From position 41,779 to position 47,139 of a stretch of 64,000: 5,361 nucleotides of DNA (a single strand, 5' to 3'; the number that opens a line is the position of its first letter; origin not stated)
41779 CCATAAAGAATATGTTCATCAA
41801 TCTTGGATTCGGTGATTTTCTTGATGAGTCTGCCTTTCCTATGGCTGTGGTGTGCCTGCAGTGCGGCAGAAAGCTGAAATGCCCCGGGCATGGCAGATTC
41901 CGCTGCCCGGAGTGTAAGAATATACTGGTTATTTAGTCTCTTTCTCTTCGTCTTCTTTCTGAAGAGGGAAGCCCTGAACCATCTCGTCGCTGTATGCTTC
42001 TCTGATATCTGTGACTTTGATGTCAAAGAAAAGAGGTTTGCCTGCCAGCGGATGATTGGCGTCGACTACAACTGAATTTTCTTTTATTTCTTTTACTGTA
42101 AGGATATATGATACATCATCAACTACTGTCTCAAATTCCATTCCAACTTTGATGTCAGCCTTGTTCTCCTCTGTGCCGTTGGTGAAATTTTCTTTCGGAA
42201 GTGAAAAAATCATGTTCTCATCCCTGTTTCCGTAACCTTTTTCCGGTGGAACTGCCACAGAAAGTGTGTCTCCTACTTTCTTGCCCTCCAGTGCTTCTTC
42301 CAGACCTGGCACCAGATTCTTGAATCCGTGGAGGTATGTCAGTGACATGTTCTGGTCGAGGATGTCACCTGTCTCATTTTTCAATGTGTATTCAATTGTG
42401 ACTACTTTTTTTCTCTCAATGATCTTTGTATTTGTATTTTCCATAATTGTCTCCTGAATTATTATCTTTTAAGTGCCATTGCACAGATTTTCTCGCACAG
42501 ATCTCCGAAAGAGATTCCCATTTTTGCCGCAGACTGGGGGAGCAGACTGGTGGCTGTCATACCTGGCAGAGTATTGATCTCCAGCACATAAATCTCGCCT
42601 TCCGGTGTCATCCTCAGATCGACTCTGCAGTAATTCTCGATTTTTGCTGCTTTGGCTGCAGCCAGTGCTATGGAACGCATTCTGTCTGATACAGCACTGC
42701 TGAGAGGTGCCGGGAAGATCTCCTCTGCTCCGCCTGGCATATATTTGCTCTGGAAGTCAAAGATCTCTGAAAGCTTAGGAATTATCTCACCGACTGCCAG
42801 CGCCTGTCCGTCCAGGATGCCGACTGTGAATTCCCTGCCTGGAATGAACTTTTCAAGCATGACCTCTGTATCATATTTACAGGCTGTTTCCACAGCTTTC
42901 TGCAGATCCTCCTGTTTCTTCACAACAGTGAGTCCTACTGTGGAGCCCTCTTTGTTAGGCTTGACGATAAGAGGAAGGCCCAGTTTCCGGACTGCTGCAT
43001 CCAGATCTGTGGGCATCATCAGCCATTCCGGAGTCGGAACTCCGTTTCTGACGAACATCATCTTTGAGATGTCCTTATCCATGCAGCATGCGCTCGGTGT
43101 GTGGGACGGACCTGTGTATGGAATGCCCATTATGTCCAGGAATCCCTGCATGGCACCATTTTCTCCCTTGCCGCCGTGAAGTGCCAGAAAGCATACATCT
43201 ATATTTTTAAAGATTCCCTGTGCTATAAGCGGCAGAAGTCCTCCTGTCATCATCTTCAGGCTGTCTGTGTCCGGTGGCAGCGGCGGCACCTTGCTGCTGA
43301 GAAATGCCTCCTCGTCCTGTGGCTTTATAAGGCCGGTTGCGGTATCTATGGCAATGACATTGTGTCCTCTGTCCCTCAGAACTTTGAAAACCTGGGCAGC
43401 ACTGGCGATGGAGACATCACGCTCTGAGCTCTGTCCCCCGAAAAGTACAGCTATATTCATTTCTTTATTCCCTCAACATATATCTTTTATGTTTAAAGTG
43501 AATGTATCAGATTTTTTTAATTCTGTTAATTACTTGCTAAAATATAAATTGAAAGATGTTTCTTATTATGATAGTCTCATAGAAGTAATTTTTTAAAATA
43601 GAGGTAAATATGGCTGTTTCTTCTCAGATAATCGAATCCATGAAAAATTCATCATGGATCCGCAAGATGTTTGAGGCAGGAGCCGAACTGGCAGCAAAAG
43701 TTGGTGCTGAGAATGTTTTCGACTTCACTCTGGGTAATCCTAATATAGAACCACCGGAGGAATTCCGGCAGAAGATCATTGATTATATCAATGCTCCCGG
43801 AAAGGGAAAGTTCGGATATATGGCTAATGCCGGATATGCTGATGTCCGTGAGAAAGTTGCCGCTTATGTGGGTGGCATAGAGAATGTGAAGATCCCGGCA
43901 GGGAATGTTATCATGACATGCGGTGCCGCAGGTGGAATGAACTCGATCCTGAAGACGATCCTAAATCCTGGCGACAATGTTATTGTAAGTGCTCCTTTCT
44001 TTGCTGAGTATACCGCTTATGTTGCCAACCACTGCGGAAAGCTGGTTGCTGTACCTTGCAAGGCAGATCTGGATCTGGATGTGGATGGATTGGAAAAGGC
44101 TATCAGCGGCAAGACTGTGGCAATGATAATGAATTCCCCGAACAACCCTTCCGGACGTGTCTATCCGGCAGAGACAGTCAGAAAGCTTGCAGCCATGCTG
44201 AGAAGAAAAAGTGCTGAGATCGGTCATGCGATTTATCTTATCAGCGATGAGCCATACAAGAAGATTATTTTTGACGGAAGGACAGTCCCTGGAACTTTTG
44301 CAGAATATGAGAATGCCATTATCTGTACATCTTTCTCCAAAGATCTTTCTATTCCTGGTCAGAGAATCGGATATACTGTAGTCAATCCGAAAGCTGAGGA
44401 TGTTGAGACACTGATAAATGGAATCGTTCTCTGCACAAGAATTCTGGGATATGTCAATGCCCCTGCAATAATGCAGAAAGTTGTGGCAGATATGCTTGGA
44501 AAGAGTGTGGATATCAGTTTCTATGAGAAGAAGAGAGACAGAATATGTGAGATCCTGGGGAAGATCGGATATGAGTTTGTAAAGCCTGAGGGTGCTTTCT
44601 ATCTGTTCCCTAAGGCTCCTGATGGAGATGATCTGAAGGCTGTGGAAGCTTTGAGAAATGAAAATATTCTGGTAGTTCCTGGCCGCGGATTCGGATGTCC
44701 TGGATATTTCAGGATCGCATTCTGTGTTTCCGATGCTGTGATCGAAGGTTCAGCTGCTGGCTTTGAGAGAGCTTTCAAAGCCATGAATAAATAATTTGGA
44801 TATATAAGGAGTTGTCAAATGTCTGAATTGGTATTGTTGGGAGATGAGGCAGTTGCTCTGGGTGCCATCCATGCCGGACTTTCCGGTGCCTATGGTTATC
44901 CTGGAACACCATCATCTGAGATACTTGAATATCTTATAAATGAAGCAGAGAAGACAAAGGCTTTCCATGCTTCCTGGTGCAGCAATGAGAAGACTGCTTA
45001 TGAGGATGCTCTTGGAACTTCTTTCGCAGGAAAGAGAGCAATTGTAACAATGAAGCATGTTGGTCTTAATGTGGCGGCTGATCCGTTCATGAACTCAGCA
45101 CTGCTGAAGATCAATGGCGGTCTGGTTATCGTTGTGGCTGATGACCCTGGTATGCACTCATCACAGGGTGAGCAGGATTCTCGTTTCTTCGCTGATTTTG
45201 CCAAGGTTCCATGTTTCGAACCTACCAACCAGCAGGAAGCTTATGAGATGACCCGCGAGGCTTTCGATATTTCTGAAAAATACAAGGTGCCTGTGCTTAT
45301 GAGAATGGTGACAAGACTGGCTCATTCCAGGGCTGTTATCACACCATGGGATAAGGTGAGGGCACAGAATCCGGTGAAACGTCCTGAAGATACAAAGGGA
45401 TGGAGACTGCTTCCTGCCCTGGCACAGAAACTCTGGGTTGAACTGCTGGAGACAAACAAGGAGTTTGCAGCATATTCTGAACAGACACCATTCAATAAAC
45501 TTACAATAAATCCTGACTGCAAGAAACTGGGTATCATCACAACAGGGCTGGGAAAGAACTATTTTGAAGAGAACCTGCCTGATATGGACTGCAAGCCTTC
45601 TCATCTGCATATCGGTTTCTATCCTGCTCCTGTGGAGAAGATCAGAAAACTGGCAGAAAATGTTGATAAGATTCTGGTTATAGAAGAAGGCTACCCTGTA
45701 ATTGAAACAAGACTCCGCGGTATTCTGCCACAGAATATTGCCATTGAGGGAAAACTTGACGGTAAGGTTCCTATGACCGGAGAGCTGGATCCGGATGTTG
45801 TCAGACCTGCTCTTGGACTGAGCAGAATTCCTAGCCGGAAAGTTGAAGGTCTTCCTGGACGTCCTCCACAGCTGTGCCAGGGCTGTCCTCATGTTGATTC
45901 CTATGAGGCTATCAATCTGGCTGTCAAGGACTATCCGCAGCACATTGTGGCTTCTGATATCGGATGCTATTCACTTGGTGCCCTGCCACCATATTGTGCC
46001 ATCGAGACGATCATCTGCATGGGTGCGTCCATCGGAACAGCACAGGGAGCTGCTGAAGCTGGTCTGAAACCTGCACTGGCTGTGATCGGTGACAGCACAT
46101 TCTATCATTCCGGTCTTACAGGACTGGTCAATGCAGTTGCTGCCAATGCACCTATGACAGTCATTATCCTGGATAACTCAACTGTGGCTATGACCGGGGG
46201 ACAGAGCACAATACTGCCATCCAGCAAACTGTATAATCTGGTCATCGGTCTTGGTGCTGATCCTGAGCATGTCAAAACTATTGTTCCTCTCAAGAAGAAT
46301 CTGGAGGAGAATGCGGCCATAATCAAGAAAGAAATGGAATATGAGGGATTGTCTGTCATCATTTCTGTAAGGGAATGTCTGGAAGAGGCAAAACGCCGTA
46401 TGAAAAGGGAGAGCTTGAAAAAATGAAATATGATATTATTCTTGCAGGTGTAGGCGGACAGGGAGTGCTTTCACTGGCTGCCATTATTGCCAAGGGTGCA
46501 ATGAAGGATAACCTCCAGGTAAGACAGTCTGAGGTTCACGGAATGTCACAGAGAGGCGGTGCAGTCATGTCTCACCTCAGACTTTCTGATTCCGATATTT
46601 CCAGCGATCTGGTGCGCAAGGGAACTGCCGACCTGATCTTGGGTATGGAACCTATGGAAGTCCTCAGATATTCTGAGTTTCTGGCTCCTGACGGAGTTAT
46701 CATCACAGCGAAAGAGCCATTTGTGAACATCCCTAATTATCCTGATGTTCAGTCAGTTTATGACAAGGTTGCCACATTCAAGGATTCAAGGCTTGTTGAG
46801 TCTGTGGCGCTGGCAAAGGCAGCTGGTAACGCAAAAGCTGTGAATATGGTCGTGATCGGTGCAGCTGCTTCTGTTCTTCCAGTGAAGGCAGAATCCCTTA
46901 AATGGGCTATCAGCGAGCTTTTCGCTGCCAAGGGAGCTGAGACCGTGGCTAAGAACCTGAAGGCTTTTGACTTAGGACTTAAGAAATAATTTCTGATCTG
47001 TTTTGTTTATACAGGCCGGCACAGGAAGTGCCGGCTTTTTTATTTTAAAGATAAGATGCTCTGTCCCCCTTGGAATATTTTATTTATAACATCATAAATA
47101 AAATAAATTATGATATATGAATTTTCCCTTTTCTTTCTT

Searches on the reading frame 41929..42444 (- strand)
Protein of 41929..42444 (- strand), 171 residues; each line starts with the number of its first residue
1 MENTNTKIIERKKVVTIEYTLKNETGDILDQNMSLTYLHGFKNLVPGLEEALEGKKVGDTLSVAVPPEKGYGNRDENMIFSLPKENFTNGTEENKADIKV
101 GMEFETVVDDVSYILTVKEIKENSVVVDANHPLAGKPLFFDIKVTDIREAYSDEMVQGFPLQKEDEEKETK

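Call 11: search_protein_families(library=pfam, proteins=[window:41929-42444:-])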
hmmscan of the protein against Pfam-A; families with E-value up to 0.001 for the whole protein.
window:41929-42444:- (171 aa): 1 family
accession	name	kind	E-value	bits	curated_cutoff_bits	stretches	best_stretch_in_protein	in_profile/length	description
PF00254.34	FKBP_C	-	1.4e-09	38.6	21.1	1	9-76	5-76/94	FKBP-type peptidyl-prolyl cis-trans isomerase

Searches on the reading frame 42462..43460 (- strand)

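Call 11: search_protein_families(library=pfam, proteins=[window:42462-43460:-])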
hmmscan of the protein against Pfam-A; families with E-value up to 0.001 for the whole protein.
window:42462-43460:- (332 aa): 8 families
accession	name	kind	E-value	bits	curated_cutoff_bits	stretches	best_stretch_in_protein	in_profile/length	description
PF07478.18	Dala_Dala_lig_C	-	1.3e-49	168.9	24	1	154-325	29-202/204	D-ala D-ala ligase C-terminus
PF01820.27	Dala_Dala_lig_N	-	2.5e-24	86.5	34.6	1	2-118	1-121/121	D-ala D-ala ligase N-terminus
PF02222.28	ATP-grasp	-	7.3e-09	36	27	1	136-207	3-77/179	ATP-grasp domain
PF02786.22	CPSase_L_D2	-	5.6e-08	33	19.8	1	154-297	31-178/211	Carbamoyl-phosphate synthase L chain, ATP binding domain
PF13535.11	ATP-grasp_4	-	8.5e-07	29.2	27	1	161-298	2-151/160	ATP-grasp domain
PF08443.16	RimK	-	2.3e-06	27.8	21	1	128-304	3-172/188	RimK-like ATP-grasp domain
PF01071.24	GARS_A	-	0.00022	21.6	27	1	128-255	2-140/194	Phosphoribosylglycinamide synthetase, ATP-grasp (A) domain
PF02655.19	ATP-grasp_3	-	0.00028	21.4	23.2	1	132-297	7-155/160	ATP-grasp domain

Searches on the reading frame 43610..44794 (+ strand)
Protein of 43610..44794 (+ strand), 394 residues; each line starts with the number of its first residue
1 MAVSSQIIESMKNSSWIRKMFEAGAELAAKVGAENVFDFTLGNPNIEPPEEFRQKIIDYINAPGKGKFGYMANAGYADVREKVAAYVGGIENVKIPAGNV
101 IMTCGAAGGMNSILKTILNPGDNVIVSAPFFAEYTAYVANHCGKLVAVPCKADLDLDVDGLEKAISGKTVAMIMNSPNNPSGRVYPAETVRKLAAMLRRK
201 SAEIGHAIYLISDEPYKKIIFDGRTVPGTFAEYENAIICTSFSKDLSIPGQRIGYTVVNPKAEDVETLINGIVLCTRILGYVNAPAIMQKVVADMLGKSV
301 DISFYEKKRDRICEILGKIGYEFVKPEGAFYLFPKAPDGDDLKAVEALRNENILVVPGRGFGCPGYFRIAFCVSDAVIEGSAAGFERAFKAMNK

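Call 10: search_protein_families(library=pfam, proteins=[window:43610-44794:+])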
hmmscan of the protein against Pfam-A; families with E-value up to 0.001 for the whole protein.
window:43610-44794:+ (394 aa): 3 families
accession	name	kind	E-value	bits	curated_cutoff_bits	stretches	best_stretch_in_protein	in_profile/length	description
PF00155.27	Aminotran_1_2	-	7.9e-53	180.3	19.7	1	35-379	2-355/361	Aminotransferase class I and II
PF00266.25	Aminotran_5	-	8.9e-06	25.3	21.5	1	66-194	35-165/371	Aminotransferase class-V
PF01053.26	Cys_Met_Meta_PP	-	2.5e-05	23.5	27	1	97-194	68-163/381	Cys/Met metabolism PLP-dependent enzyme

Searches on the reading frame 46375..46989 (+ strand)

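Call 10: search_protein_families(library=pfam, proteins=[window:46375-46989:+])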
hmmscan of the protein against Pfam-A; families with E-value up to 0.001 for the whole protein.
window:46375-46989:+ (204 aa): 1 family
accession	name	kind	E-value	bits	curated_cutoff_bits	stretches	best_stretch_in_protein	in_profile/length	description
PF01558.24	POR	-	1.3e-34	120.3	27.4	1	27-202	1-172/173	Pyruvate ferredoxin/flavodoxin oxidoreductase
